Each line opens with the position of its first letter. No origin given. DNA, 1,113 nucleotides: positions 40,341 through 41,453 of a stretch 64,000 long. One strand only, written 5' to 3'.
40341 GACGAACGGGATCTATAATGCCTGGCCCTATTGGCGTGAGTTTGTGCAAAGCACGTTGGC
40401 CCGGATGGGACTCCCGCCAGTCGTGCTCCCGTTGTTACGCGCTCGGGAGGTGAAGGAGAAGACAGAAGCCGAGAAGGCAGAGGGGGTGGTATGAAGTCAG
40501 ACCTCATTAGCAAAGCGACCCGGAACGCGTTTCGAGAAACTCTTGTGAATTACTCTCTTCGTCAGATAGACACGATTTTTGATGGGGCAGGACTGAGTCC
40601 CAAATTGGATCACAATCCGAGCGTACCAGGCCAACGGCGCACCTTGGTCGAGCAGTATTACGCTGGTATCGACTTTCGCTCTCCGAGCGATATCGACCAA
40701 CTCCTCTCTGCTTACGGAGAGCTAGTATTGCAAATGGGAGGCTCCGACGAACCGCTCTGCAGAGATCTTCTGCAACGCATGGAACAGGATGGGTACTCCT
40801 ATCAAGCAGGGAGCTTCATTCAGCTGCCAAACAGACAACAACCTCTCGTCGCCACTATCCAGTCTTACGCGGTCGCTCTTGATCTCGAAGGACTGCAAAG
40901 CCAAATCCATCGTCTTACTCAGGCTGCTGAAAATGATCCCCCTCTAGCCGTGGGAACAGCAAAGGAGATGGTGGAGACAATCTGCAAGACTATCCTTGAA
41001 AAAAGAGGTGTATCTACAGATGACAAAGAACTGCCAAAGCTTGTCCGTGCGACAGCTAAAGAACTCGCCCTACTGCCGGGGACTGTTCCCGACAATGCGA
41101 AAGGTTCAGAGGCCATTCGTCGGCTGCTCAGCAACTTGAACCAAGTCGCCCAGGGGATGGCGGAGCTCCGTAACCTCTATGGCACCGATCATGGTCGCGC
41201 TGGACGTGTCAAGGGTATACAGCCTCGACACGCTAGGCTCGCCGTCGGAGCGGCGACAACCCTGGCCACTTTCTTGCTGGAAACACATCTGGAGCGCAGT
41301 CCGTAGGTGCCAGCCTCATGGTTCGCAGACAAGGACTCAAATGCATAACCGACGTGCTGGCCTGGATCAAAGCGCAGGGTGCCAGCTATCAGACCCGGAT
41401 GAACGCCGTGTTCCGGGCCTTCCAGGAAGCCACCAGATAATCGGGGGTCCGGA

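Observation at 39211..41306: Toxin-antitoxin-chaperone (TAC)-type HigB/HigA/SecB-like module fused to a HEPN/Abi_C-like gene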

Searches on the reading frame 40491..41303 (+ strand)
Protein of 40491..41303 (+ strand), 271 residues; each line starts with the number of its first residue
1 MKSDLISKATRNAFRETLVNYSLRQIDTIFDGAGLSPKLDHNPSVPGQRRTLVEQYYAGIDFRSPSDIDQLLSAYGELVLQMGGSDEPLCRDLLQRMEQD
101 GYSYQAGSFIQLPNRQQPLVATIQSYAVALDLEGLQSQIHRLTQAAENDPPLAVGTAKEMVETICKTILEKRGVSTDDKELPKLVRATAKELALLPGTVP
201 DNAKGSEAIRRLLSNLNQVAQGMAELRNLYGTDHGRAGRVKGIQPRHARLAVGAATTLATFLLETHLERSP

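Call 6: search_protein_families(library=pfam, proteins=[window:40491-41303:+], max_evalue=1)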
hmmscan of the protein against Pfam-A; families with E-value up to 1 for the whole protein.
window:40491-41303:+ (271 aa): 2 families
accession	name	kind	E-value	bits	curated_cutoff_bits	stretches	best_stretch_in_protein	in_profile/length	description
PF14355.11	Abi_C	-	4.4e-27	94.4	24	1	182-264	1-83/83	Abortive infection C-terminus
PF11336.14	DUF3138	-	0.2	10.7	27.3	1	194-254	13-70/525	Protein of unknown function (DUF3138)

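Call 7: search_protein_families(library=padloc, proteins=[window:40491-41303:+], max_evalue=1)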
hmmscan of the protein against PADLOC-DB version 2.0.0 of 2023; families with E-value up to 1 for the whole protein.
window:40491-41303:+ (271 aa): 1 family
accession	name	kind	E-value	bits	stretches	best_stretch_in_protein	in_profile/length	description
PDLC02347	AbiJ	-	4.2e-12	44.4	1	153-264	169-275/281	AbiJ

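Call 8: search_protein_families(library=ncbifam, proteins=[window:40491-41303:+], max_evalue=1)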
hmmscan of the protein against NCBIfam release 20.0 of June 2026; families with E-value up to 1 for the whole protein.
window:40491-41303:+ (271 aa): 0 families

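Call 10: find_homologous_proteins(query=window:40491-41303:+, max_evalue=0.001)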
Query window:40491-41303:+ (271 aa): 2071 proteins with E <= 0.001 among 5006 candidates; the best 120 are listed.
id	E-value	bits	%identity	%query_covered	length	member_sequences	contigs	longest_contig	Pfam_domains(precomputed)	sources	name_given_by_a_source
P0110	2.2e-162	557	96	100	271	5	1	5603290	PF14355.13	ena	-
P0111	7.1e-161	552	94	100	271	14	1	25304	PF14355.13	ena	-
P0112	6.0e-147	506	86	100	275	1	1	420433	PF14355.13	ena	-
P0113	2.4e-136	471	82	100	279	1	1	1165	PF14355.13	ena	-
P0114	1.1e-133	463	81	100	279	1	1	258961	PF14355.13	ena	-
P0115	6.8e-132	457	80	100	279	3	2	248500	PF14355.13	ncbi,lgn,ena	-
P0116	6.9e-132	457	80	100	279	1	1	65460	PF14355.13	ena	-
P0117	1.3e-124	433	76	100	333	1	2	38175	PF12728.14,PF14355.13,PF05930.19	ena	-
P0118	4.5e-124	431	76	100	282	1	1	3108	PF14355.13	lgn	-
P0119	1.0e-122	427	76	100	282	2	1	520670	PF14355.13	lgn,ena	-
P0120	7.1e-112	391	66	98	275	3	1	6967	PF14355.13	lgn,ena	-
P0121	3.7e-111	389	67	98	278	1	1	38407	PF14355.13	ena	-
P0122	6.7e-111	388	66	98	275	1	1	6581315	PF14355.13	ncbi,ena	-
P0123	1.6e-110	387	66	98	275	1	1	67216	PF14355.13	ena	-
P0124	3.6e-109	382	66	98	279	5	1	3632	PF14355.13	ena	-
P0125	8.6e-109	381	67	100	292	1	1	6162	PF14355.13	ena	-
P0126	2.0e-107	377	67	98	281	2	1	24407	PF14355.13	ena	-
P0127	1.2e-105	371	65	99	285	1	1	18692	PF14355.13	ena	-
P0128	2.3e-105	370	64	100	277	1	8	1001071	PF14355.13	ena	-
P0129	1.8e-104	367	63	99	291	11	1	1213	PF14355.13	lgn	-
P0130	2.6e-104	366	64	100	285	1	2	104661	PF14355.13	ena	-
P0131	3.9e-104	366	62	99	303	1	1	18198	PF14355.13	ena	-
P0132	4.5e-104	366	63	98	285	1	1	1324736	PF14355.13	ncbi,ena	-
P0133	1.6e-103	364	63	100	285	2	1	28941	PF14355.13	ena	-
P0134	3.4e-103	363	62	100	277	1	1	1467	PF14355.13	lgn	-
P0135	7.9e-103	362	63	98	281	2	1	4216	PF14355.13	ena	-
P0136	1.5e-102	361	64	99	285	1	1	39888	PF14355.13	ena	-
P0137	1.8e-102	360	62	99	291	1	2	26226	PF14355.13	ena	-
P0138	2.1e-102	360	63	98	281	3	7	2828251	PF14355.13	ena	-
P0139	2.6e-102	360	64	99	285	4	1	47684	PF14355.13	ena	-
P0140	3.9e-102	359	63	99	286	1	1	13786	PF14355.13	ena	-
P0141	4.6e-102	359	62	100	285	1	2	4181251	PF14355.13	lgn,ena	-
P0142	5.8e-102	359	63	100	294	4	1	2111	PF14355.13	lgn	-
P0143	8.3e-102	358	63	99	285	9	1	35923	PF14355.13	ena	-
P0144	8.4e-102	358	63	99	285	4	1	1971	PF14355.13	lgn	-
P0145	8.9e-102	358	61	100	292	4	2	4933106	PF14355.13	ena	-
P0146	1.2e-101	358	62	98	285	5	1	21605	PF14355.13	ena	-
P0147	5.3e-101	356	63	99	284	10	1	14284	PF14355.13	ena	-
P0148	5.5e-101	355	63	99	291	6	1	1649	PF14355.13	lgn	-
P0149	2.0e-100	354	61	99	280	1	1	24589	PF14355.13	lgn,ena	-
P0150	2.1e-100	354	62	99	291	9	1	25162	PF14355.13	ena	-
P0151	2.2e-100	354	61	99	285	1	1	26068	PF14355.13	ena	-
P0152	2.7e-100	353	63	99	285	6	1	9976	PF14355.13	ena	-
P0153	3.2e-100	353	62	100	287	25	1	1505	PF14355.13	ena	-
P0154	3.8e-100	353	61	99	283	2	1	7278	PF14355.13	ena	-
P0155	4.0e-100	353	63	99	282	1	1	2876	PF14355.13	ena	-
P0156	4.2e-100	353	63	99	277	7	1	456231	PF14355.13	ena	-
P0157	7.9e-100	352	64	99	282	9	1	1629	PF14355.13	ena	-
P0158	1.0e-99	351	62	99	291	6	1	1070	PF14355.13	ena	-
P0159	2.3e-99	350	63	100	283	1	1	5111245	PF14355.13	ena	-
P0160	2.4e-99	350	62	99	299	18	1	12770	PF14355.13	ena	-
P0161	2.7e-99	350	62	99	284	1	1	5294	PF14355.13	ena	-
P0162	4.5e-99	349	61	99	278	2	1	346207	PF14355.13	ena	-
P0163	5.8e-99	349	61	100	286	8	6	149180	PF14355.13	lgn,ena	-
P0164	6.4e-99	349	63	98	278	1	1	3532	PF14355.13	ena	-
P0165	1.1e-98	348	62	99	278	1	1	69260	PF14355.13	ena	-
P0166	1.2e-98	348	62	99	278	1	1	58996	PF14355.13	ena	-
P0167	1.3e-98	348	62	99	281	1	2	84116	PF14355.13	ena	-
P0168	1.7e-98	347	61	99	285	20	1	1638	PF14355.13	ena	-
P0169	2.0e-98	347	62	99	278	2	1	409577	PF14355.13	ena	-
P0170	4.1e-98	346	61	99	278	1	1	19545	PF14355.13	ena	-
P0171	4.4e-98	346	61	99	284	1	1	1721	PF14355.13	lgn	-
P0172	7.0e-98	345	63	98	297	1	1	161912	PF14355.13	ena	-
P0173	1.1e-97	345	63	99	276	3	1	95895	PF14355.13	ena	-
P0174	1.3e-97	344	62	99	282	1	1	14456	PF14355.13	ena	-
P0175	2.4e-97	344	60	99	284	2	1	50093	PF14355.13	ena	-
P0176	3.4e-97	343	62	98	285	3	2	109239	PF14355.13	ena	-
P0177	6.9e-97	342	61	100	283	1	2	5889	PF14355.13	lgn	-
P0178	9.6e-97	342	59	100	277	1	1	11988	PF14355.13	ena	-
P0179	1.5e-96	341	60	99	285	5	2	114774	PF14355.13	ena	-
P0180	1.8e-96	341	60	100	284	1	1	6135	PF14355.13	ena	-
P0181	1.8e-96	341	60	99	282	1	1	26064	PF14355.13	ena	-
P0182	2.0e-96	341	61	99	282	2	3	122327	PF14355.13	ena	-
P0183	4.4e-96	339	62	99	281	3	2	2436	PF14355.13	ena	-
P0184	6.5e-96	339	60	99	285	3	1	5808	PF14355.13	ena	-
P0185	1.4e-95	338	60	99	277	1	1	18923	PF14355.13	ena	-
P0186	1.5e-95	338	61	99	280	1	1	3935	PF14355.13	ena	-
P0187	1.7e-95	338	60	99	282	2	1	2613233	PF14355.13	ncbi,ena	-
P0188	2.0e-95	337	61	99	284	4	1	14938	PF14355.13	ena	-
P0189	2.3e-95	337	60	100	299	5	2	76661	PF14355.13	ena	-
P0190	2.5e-95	337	60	98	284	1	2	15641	PF14355.13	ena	-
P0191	3.4e-95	337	61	98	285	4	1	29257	PF14355.13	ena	-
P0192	4.4e-95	336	61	99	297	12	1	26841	PF14355.13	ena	-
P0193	5.0e-95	336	60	98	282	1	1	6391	PF14355.13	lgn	-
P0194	6.3e-95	336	61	99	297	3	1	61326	PF14355.13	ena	-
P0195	1.3e-94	335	61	98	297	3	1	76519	PF14355.13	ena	-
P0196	7.7e-94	332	57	100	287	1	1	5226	PF14355.13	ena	-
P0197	1.2e-93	331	62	93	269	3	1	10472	PF14355.13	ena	-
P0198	1.8e-93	331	65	89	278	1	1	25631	PF14355.13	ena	-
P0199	4.7e-92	326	65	89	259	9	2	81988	PF14355.13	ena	-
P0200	2.1e-91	324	58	99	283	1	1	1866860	PF14355.13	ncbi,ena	-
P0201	5.8e-91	323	62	89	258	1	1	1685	PF14355.13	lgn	-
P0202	6.6e-90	319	61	87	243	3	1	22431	PF14355.13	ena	-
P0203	3.4e-89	317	63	89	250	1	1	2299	PF14355.13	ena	-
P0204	1.3e-88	315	59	93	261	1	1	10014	PF14355.13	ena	-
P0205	1.2e-87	312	61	89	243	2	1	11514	PF14355.13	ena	-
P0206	2.1e-87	311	54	100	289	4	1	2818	PF14355.13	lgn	-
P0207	1.2e-86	309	56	99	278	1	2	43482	PF14355.13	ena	-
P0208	2.8e-86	307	59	89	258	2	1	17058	PF14355.13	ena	-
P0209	4.1e-86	307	55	98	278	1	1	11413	PF14355.13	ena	-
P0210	4.9e-86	307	65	87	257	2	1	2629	PF14355.13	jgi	jgi:HEPN domain-containing protein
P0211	2.6e-85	304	64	82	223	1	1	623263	PF14355.13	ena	-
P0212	4.1e-85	303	54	99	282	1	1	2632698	PF14355.13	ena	-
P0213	4.3e-85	303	55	100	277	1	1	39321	PF14355.13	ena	-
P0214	5.8e-85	303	55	99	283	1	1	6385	PF14355.13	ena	-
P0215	8.8e-85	302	59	89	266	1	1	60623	PF14355.13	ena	-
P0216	9.5e-85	302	60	89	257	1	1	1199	PF14355.13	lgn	-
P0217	1.7e-83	298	55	99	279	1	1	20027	PF14355.13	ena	-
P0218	2.5e-83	298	55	99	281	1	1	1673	PF14355.13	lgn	-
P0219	1.2e-82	295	55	99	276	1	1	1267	PF14355.13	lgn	-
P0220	3.9e-82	294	54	99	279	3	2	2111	PF14355.13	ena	-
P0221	7.4e-82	293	54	98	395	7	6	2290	PF14355.13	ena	-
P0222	8.3e-82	293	61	81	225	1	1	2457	PF14355.13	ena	-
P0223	8.4e-82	293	64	81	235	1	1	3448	PF14355.13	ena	-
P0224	2.3e-80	288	54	99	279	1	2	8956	PF14355.13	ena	-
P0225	8.1e-80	286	52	99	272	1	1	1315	PF14355.13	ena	-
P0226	1.1e-79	286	52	99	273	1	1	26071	PF14355.13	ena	-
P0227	3.1e-78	281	54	97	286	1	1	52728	PF14355.13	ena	-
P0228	1.1e-77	279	59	85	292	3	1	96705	PF14355.13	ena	-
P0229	4.6e-77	277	61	82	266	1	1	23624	PF14355.13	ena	-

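Call 23: find_encoding_contigs(protein=P0110, flank=5000, max_places=4)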
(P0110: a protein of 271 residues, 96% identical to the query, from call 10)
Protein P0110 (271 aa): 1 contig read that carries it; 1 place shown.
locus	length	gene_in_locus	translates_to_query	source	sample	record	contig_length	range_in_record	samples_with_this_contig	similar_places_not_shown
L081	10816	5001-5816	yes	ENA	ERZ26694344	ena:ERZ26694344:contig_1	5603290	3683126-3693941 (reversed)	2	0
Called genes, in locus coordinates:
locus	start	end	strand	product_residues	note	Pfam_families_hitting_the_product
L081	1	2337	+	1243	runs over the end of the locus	-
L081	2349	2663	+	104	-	-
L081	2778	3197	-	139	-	PF13470:PIN_3, PF01850:PIN (faint)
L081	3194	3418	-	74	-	-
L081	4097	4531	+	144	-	PF13560:HTH_31 (weak), PF01381:HTH_3, PF13443:HTH_26 (weak)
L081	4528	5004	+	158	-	-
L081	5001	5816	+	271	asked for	PF14355:Abi_C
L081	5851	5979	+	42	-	-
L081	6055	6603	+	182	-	-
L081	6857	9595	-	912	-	PF13306:LRR_5, PF13855:LRR_8, PF23598:LRR_14, PF13306:LRR_5, PF13855:LRR_8, PF12799:LRR_4, PF13855:LRR_8, PF12799:LRR_4, +9 more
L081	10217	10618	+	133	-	-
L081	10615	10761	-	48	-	-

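Call 24: find_encoding_contigs(protein=P0119, flank=5000, max_places=4)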
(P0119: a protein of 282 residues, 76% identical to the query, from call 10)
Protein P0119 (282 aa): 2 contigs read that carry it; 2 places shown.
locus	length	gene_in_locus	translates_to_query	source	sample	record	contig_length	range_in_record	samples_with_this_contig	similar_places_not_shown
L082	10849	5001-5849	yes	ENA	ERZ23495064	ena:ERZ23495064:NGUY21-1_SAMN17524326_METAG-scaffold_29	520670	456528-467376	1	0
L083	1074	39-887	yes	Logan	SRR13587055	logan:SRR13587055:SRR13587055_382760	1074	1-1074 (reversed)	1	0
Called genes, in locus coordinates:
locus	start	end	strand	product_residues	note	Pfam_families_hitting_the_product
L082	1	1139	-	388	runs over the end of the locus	PF04909:Amidohydro_2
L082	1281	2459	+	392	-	PF02515:CoA_transf_3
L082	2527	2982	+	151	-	-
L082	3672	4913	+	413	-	PF00805:Pentapeptide (weak), PF13576:Pentapeptide_3 (faint), PF13599:Pentapeptide_4 (faint), PF00805:Pentapeptide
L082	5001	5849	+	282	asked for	PF14355:Abi_C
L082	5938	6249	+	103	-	-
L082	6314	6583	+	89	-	-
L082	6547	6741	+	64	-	-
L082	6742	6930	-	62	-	-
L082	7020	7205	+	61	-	-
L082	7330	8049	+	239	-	PF00005:ABC_tran, PF13304:AAA_21 (faint)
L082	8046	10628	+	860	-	PF12704:MacB_PCD (weak), PF02687:FtsX, PF12704:MacB_PCD, PF02687:FtsX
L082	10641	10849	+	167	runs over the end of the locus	-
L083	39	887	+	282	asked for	PF14355:Abi_C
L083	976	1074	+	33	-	?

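Call 25: find_encoding_contigs(protein=P0112, flank=5000, max_places=4)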
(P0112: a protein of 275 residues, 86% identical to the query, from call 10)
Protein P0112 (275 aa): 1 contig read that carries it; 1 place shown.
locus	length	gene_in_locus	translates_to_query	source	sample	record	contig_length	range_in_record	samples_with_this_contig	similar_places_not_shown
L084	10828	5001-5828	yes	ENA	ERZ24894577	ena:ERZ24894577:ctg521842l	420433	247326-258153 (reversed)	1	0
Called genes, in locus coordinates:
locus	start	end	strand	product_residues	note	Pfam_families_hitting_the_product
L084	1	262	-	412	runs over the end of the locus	PF02812:ELFV_dehydrog_N, PF00208:ELFV_dehydrog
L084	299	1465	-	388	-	PF04909:Amidohydro_2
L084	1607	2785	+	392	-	PF02515:CoA_transf_3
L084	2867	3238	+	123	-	-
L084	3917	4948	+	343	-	PF10546:P63C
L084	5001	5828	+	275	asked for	PF14355:Abi_C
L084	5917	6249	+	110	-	-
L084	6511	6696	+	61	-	-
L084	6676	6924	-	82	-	-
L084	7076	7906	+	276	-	PF00005:ABC_tran, PF13304:AAA_21 (faint)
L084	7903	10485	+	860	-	PF12704:MacB_PCD (weak), PF02687:FtsX, PF12704:MacB_PCD, PF02687:FtsX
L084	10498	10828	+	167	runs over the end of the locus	-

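Call 34: find_related_loci(query=A4, collection=metagenome_contigs, flank=5000)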
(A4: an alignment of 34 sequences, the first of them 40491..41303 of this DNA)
Query A4 (271 aa) in metagenome_contigs; peptide patterns used: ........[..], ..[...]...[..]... (x = any residue, [..] = any of these).
414 stretches matched a pattern; 390 encode a relative of the query (tblastn E <= 1e-3); the best 80 are kept; 80 distinct loci.
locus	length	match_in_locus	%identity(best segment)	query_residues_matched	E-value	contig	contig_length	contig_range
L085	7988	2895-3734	50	1-269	7e-83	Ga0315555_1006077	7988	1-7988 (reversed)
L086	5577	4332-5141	48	1-271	3e-82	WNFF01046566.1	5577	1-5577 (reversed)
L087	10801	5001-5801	47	1-268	3e-80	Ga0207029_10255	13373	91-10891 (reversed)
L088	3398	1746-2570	49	1-269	6e-81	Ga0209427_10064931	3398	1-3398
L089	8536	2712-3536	49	1-269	3e-80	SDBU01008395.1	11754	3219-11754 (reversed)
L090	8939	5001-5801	49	1-269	1e-78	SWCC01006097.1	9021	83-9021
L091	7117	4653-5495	46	1-270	4e-78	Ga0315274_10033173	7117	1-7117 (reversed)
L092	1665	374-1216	48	1-270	2e-81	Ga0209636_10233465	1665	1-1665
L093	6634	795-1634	47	3-270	2e-76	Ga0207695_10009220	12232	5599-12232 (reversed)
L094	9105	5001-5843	46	1-268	2e-75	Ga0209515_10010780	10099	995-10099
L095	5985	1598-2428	46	3-271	1e-75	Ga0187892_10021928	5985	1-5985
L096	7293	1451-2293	46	1-268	2e-75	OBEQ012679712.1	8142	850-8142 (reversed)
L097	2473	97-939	48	1-269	1e-76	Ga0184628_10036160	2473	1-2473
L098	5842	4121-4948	45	1-270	4e-75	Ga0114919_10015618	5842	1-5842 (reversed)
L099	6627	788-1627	44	1-269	6e-75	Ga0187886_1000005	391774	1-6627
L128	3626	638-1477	45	1-269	8e-70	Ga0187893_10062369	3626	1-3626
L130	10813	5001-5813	43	4-266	4e-69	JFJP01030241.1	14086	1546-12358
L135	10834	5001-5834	46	4-270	2e-68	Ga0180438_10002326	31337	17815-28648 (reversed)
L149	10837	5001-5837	43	1-269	3e-65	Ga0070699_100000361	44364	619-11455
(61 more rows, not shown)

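Call 56: predict_structure(alignment_id=A4)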
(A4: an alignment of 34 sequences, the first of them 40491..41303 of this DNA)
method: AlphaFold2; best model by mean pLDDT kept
length: 271 residues; sequences in the alignment: 34
mean_pLDDT: 81.9   pTM: 0.54
mean pLDDT of the five models: 81.9, 81.3, 80.8, 79.6, 77.1
residues with pLDDT >= 90: 85; 70-90: 151; 50-70: 19; < 50: 16
segments of 3 or more residues with pLDDT < 50: 114-117, 231-239
pLDDT, mean of each block of 10 residues (from residue 1): 73 88 93 90 89 93 87 91 74 81 82 55 75 77 79 84 92 85 92 89 90 88 74 42 76 91 85 46
secondary structure, 60 per line:
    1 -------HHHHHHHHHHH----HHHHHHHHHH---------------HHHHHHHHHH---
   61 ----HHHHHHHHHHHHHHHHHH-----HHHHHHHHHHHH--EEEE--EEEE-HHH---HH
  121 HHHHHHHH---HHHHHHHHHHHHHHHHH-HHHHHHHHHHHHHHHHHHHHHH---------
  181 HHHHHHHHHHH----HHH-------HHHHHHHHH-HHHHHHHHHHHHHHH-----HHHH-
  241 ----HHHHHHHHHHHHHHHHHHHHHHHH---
elements in order: H8-18 H23-32 H48-57 H65-82 H88-99 E102-105 E108-111 H119-128 H132-148 H150-171 H181-191 H206-214 H216-230 H236-239 H245-268
